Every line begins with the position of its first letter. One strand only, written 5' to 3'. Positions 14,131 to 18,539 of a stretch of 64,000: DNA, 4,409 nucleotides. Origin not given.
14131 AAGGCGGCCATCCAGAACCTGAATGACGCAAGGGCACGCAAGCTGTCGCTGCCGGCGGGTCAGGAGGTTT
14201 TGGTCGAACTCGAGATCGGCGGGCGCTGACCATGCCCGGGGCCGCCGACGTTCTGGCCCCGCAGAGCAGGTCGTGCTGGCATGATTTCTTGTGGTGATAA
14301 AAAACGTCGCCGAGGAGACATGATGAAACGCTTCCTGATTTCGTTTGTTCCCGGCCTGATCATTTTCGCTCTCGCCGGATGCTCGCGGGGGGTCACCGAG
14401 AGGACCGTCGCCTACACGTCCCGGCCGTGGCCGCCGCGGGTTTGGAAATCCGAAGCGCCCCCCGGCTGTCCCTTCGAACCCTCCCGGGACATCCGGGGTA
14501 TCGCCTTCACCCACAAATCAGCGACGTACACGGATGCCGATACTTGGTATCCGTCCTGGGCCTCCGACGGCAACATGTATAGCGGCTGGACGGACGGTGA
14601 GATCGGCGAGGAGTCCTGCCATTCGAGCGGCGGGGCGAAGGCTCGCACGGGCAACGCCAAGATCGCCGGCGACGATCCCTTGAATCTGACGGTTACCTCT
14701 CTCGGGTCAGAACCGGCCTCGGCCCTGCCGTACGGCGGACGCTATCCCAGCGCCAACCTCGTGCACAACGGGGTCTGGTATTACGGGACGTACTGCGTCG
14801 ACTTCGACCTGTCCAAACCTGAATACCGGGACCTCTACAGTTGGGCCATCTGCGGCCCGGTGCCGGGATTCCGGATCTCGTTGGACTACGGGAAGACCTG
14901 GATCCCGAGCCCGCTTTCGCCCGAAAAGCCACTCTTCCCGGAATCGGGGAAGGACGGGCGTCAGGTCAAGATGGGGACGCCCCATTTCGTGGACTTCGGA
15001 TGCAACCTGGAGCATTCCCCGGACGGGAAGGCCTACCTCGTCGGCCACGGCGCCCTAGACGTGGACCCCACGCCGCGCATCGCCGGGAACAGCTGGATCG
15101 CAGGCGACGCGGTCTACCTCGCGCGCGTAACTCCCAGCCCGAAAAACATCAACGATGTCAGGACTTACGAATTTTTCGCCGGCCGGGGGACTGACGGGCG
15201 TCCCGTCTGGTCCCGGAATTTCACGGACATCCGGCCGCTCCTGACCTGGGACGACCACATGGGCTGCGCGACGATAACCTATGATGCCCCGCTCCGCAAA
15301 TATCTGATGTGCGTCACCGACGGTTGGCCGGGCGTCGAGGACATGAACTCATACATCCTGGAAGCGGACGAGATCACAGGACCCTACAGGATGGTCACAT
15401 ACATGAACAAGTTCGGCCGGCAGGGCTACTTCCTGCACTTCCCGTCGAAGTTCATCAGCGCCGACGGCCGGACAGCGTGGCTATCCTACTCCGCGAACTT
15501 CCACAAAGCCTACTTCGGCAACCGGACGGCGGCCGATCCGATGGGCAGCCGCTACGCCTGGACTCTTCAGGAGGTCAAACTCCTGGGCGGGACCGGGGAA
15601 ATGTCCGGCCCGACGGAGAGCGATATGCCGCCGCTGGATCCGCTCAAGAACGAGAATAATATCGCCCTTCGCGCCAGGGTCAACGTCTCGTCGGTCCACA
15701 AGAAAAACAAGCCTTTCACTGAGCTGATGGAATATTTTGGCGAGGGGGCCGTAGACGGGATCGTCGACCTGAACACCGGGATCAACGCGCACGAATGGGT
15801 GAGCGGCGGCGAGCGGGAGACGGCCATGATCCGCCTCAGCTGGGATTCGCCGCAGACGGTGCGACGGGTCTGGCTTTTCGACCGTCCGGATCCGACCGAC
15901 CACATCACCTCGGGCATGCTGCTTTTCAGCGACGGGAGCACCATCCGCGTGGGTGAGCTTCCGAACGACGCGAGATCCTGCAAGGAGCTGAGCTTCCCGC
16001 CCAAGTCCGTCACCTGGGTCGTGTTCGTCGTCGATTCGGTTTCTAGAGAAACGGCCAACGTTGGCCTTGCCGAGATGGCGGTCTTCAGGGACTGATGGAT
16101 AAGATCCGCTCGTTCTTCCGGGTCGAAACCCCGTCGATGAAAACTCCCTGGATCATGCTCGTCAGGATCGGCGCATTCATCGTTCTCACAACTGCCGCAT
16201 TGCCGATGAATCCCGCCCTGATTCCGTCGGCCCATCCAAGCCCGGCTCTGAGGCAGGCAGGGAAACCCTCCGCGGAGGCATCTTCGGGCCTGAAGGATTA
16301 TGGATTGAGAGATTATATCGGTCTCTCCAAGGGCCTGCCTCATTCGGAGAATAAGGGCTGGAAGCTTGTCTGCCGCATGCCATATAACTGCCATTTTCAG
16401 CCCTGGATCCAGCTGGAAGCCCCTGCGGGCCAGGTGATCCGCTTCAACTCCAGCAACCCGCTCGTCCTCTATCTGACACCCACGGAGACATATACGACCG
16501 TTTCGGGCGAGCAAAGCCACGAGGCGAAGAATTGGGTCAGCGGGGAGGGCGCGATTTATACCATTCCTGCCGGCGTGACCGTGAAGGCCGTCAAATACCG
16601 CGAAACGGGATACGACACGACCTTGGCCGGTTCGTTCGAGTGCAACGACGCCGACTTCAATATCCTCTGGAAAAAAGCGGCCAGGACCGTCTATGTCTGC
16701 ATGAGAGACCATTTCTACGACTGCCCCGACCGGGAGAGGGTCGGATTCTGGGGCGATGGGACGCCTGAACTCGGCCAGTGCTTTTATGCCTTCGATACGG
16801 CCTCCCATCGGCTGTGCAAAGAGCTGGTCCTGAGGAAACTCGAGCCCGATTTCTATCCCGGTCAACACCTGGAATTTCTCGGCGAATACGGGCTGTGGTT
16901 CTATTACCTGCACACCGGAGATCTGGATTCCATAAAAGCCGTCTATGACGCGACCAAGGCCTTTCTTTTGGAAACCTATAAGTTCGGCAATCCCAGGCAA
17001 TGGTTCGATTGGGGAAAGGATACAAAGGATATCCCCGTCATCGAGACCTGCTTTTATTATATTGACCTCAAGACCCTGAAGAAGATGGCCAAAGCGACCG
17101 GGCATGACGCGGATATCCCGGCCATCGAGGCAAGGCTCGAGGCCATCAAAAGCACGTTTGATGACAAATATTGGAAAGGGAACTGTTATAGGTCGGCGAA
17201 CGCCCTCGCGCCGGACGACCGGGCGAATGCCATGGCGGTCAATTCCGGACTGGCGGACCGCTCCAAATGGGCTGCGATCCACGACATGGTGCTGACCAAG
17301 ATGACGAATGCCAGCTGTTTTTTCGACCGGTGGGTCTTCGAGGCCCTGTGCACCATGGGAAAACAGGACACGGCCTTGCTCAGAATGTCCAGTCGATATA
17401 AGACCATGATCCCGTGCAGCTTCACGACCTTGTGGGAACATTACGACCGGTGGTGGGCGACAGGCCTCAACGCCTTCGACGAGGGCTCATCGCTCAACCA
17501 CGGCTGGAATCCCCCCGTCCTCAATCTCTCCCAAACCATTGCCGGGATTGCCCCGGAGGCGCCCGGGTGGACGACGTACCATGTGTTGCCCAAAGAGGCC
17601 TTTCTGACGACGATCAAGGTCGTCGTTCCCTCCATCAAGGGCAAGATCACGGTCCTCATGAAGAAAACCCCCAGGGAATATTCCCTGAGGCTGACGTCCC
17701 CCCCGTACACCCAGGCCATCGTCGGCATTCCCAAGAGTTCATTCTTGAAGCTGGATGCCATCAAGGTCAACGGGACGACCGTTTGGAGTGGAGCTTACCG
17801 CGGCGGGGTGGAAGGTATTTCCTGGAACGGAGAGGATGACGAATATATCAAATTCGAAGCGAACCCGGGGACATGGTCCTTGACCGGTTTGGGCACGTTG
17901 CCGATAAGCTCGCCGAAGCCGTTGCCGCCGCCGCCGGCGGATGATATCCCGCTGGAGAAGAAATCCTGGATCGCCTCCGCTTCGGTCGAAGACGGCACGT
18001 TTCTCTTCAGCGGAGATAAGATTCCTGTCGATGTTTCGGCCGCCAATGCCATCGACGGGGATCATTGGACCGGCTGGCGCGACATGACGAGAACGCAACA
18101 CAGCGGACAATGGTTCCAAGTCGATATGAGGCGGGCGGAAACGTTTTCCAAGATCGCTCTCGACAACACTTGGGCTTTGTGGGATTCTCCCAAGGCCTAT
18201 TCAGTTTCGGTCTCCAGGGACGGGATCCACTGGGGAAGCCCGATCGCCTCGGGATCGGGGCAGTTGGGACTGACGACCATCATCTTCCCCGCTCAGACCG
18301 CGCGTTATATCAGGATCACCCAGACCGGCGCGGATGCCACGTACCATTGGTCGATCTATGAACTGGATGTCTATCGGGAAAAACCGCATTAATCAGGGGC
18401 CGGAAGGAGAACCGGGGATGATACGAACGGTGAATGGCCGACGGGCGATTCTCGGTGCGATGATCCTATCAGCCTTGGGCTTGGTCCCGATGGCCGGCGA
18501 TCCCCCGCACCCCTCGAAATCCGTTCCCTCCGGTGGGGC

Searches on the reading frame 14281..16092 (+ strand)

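Call 62: search_protein_families(library=pfam, proteins=[window:14281-16092:+], max_evalue=0.0001)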
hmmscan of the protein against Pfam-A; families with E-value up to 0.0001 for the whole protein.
window:14281-16092:+ (604 aa): 1 family
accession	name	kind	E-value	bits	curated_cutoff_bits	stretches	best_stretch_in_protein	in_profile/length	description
PF24135.1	DUF7402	-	2.9e-36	124.9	27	1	460-602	1-133/133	Domain of unknown function (DUF7402)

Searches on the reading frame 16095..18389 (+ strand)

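Call 62: search_protein_families(library=pfam, proteins=[window:16095-18389:+], max_evalue=0.0001)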
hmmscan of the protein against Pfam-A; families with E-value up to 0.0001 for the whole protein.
window:16095-18389:+ (765 aa): 4 families
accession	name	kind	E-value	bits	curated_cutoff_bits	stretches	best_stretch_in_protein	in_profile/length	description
PF17389.8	Bac_rhamnosid6H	-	2.6e-24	86.6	24.5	2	268-472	108-328/339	Bacterial alpha-L-rhamnosidase 6 hairpin glycosidase domain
PF00754.31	F5_F8_type_C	-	1.2e-14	55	28.2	1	648-754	13-124/127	F5/8 type C domain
PF22633.2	F5_F8_type_C_2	-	5.3e-11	43.4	27.8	1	651-741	1-91/91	NedA-like, galactose-binding domain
PF17390.7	Bac_rhamnosid_C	-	8.2e-06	26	22.1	1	484-548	1-66/78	Bacterial alpha-L-rhamnosidase C-terminal domain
